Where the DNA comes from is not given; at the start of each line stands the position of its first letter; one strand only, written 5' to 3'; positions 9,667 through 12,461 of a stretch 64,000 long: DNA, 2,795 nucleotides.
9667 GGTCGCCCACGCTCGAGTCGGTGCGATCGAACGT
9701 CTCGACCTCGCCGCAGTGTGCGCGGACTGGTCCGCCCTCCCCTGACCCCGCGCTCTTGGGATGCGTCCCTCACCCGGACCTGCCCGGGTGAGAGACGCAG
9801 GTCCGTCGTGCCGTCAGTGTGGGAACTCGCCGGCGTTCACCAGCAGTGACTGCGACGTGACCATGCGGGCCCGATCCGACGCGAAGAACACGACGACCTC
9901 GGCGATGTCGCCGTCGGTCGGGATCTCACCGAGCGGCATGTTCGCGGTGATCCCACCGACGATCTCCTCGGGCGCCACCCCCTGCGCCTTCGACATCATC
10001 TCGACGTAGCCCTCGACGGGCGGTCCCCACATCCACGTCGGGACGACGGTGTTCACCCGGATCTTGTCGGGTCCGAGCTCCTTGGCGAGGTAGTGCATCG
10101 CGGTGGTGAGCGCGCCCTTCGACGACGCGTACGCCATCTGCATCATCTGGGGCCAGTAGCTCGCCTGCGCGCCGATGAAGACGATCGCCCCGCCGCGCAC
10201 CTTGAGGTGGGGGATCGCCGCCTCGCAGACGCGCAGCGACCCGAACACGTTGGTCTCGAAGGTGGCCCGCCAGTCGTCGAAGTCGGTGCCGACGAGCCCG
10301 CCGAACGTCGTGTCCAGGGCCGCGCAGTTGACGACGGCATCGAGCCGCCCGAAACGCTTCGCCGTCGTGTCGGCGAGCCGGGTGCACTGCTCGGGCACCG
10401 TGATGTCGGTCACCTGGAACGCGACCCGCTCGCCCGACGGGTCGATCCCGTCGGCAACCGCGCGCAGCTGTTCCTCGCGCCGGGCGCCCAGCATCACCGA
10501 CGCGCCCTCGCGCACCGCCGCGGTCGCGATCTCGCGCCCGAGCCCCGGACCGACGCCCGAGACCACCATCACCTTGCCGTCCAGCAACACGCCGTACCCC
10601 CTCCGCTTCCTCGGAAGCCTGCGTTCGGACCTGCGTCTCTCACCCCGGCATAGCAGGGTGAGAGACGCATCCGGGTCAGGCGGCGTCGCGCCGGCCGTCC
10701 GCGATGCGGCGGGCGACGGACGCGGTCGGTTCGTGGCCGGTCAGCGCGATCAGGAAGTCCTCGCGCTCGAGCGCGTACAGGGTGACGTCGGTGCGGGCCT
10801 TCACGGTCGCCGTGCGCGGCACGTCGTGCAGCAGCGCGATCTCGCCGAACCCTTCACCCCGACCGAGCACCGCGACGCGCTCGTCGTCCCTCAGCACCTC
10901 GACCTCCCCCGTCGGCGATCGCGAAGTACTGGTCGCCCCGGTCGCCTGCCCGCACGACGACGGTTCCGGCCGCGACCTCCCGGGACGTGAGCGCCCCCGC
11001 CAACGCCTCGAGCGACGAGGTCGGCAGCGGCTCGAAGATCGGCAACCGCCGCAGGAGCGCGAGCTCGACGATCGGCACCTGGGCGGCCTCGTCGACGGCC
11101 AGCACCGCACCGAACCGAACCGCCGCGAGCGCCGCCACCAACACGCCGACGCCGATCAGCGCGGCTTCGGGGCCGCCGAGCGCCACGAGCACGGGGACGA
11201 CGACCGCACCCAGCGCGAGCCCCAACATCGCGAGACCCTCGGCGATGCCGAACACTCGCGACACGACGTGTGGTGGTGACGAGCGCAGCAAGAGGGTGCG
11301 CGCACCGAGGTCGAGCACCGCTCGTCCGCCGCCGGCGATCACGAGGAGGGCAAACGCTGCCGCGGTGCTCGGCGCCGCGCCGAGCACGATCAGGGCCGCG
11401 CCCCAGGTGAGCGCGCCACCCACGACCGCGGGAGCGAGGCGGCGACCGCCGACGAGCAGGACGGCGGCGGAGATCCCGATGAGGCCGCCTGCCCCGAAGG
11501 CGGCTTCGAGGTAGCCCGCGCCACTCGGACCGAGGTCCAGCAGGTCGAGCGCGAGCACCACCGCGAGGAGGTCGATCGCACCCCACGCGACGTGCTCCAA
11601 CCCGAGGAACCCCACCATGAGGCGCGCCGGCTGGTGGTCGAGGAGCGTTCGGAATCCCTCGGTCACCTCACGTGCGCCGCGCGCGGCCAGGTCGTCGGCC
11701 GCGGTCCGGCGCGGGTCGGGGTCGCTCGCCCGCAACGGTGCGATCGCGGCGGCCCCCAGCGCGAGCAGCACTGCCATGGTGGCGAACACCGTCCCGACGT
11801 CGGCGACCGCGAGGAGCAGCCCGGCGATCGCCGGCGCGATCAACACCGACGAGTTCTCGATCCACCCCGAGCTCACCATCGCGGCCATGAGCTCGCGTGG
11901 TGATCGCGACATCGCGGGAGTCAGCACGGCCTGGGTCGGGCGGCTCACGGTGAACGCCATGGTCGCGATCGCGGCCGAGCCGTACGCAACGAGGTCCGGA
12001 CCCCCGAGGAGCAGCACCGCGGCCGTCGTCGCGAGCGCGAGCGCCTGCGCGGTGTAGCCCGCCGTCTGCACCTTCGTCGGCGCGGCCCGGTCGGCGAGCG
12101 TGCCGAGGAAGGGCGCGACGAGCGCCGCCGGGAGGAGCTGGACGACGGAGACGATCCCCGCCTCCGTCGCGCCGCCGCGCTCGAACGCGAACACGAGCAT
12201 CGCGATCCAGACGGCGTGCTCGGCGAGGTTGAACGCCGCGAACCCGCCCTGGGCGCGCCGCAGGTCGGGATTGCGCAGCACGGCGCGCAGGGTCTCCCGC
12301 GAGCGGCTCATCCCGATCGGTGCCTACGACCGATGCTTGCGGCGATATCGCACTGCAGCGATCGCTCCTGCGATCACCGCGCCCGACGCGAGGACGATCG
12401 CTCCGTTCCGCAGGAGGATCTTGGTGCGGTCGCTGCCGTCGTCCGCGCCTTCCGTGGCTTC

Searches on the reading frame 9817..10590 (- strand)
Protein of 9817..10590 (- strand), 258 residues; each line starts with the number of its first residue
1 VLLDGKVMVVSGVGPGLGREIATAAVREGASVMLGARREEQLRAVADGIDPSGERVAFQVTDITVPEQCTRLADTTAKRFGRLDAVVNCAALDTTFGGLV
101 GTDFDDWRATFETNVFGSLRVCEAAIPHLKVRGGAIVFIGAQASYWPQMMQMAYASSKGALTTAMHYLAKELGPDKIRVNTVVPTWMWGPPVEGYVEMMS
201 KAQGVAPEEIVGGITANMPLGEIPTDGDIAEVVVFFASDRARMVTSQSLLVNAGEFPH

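Call 73: search_protein_families(library=pfam, proteins=[window:9817-10590:-], max_evalue=0.001)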
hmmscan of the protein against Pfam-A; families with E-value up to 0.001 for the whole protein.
window:9817-10590:- (258 aa): 4 families
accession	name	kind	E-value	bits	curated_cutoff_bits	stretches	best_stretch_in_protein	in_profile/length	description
PF13561.12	adh_short_C2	-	1.1e-45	156.5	27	1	13-254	2-234/236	Enoyl-(Acyl carrier protein) reductase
PF00106.31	adh_short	-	3.6e-40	138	26.6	1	6-186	1-181/195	short chain dehydrogenase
PF08659.16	KR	-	2.7e-10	40.9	22.6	1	8-170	3-165/180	KR domain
PF01370.27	Epimerase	-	0.00038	20.4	20.9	1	10-145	3-119/240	NAD dependent epimerase/dehydratase family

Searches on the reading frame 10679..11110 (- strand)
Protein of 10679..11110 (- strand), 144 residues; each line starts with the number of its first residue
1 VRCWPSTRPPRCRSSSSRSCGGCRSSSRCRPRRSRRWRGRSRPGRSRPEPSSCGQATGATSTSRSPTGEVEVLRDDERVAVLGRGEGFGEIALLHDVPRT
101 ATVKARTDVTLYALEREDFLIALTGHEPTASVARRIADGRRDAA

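Call 73: search_protein_families(library=pfam, proteins=[window:10679-11110:-], max_evalue=0.001)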
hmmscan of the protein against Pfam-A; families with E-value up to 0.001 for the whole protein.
window:10679-11110:- (144 aa): 1 family
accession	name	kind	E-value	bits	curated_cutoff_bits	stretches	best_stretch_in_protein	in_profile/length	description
PF00027.35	cNMP_binding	-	4.7e-12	46.1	27.5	1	67-120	25-83/89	Cyclic nucleotide-binding domain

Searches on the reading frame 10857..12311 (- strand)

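Call 73: search_protein_families(library=pfam, proteins=[window:10857-12311:-], max_evalue=0.001)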
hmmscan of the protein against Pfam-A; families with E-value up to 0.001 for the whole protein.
window:10857-12311:- (485 aa): 1 family
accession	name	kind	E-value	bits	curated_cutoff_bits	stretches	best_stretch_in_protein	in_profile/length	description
PF07690.21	MFS_1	-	5.7e-17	62.1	33.4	2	29-285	10-257/347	Major Facilitator Superfamily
